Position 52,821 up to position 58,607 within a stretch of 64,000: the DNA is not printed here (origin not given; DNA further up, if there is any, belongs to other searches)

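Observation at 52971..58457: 1828-aa triple-glycosyltransferase fusion with a sharp GC break at the GT4/TPR junction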

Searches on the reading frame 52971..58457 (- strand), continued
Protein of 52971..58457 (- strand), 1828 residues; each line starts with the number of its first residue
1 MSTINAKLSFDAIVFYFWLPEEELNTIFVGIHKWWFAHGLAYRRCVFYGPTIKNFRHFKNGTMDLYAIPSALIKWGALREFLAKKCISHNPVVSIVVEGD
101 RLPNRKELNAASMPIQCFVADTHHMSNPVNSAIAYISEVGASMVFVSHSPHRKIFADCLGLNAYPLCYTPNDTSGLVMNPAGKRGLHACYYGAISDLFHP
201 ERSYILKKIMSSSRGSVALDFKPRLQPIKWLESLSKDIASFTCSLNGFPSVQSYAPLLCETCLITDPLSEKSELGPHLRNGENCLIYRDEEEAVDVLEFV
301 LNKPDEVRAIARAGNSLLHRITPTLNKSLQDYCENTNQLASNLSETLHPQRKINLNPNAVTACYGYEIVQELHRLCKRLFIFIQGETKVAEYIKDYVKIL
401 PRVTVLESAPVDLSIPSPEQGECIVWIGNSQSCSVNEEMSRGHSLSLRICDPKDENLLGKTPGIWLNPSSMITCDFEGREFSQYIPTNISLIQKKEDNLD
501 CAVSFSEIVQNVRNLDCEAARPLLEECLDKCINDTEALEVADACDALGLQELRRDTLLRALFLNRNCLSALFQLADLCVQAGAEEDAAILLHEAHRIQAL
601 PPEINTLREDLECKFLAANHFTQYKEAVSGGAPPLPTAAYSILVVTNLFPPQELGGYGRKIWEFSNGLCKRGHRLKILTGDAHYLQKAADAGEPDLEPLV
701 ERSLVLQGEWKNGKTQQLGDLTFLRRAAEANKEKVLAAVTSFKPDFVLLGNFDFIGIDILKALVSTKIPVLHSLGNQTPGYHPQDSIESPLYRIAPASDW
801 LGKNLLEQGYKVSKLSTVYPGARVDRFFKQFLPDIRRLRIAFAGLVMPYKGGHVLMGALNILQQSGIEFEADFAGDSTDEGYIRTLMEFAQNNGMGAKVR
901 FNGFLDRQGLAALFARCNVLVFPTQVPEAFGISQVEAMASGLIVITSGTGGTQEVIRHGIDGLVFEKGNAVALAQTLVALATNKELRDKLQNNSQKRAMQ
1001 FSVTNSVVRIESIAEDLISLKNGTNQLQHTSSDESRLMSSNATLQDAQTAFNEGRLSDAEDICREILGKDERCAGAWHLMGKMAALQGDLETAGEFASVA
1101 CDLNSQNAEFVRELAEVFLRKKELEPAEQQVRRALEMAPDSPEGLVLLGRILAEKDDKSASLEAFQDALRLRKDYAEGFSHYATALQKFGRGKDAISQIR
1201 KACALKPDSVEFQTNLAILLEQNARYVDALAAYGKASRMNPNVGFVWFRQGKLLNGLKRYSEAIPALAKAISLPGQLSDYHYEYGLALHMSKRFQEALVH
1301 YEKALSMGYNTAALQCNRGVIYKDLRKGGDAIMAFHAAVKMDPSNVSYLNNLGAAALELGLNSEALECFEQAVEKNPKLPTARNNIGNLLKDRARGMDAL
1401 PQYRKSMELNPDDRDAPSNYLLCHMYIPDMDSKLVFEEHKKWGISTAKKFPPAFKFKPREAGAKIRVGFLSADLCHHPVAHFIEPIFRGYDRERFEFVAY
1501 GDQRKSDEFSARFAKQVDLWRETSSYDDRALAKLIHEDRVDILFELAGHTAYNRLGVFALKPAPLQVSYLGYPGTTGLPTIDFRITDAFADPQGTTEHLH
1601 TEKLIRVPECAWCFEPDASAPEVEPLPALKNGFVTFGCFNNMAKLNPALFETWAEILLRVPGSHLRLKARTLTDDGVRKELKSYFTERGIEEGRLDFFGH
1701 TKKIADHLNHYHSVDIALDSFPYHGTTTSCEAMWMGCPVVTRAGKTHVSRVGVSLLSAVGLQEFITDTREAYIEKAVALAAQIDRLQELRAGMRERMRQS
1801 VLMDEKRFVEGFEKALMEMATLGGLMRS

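Call 29: find_related_loci(query=A1, collection=genome_contigs, flank=10000)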
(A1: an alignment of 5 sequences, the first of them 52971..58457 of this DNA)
Query A1 (1828 aa) in genome_contigs; peptide patterns used: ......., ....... (x = any residue, [..] = any of these).
102 stretches matched a pattern; 31 encode a relative of the query (tblastn E <= 1e-3); 31 distinct loci.
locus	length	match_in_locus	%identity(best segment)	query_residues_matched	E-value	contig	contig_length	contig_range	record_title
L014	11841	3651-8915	60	46-1825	0e+0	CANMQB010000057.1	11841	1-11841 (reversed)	MAG: Spartobacteria bacterium isolate ZE-3nov15-113 genome assembly, contig: ZE-3nov15-C6736, whole genome shotgun seque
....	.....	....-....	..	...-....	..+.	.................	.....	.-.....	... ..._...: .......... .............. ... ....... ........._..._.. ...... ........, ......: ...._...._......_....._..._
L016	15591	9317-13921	59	266-1822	0e+0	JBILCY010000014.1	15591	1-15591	MAG: Terrimicrobiaceae bacterium isolate ME2016-07-06_3300042374_group7_bin189 Rohwer_bin2599_scaffold_1686_c1, whole ge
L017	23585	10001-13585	97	95-1828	0e+0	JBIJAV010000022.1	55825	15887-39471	MAG: Terrimicrobiaceae bacterium isolate ME2006-08-01D12_3300042387_group2_bin74 Rohwer_bin2586_scaffold_59_c2, whole ge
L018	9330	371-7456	95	794-1827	0e+0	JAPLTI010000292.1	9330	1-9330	MAG: Verrucomicrobia bacterium isolate LacPavin_0920_WC12_MAG_56_8 LacPavin_0920_WC12_scaffold_200801, whole genome shot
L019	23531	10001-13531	96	1043-1828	0e+0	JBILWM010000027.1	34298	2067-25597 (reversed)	MAG: Terrimicrobiaceae bacterium isolate ME2018-09-22_3300044646_group8_bin290 Rohwer_bin2610_scaffold_784_c1, whole gen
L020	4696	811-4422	93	1035-1827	0e+0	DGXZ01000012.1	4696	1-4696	MAG TPA_asm: Spartobacteria bacterium UBA5019 UBA5019_contig_16073, whole genome shotgun sequence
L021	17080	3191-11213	89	80-1826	0e+0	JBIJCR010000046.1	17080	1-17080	MAG: Terrimicrobiaceae bacterium isolate ME2006-08-18D6_3300036398_group2_bin181 Rohwer_bin2587_scaffold_2482_c1, whole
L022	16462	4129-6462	85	1040-1817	0e+0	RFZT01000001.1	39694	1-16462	MAG: bacterium isolate WB5_2B_210 contig_100_0, whole genome shotgun sequence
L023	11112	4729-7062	84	1040-1817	0e+0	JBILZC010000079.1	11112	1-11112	MAG: Terrimicrobiaceae bacterium isolate ME2019-04-24_3300042353_group8_bin52 Rohwer_bin2613_scaffold_1343_c1, whole gen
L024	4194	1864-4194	84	1040-1816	0e+0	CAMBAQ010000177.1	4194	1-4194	MAG: Chthoniobacter flavus isolate MiE-16apr19-309 genome assembly, contig: MiE-16apr19-C55143, whole genome shotgun seq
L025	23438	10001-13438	84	108-1825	0e+0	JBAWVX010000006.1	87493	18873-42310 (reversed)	MAG: bacterium isolate ELA022 MAG022_6, whole genome shotgun sequence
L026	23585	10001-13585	74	1040-1820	0e+0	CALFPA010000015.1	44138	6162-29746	MAG TPA_asm: uncultured Spartobacteria bacterium isolate ERR2206776_bin.60_CONCOCT_v1.1_MAG genome assembly, contig: ERZ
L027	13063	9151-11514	72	1035-1820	0e+0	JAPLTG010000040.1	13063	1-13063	MAG: Verrucomicrobia bacterium isolate LacPavin_0818_WC45_MAG_58_13 LacPavin_0818_WC45_scaffold_104778, whole genome sho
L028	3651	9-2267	74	1070-1822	0e+0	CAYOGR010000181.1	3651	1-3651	MAG TPA_asm: uncultured Chthoniobacter sp. isolate SRP318679_co1_228 genome assembly, contig: NODE_36647_length_3651_cov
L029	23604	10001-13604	74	1040-1825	0e+0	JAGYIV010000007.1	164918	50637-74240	MAG: Terrimicrobiaceae bacterium isolate M30B24 contig_3089, whole genome shotgun sequence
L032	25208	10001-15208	55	46-1820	0e+0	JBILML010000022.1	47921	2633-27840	MAG: Terrimicrobiaceae bacterium isolate ME2017-08-18_3300034012_group7_bin88 Rohwer_bin2602_scaffold_29_c3, whole genom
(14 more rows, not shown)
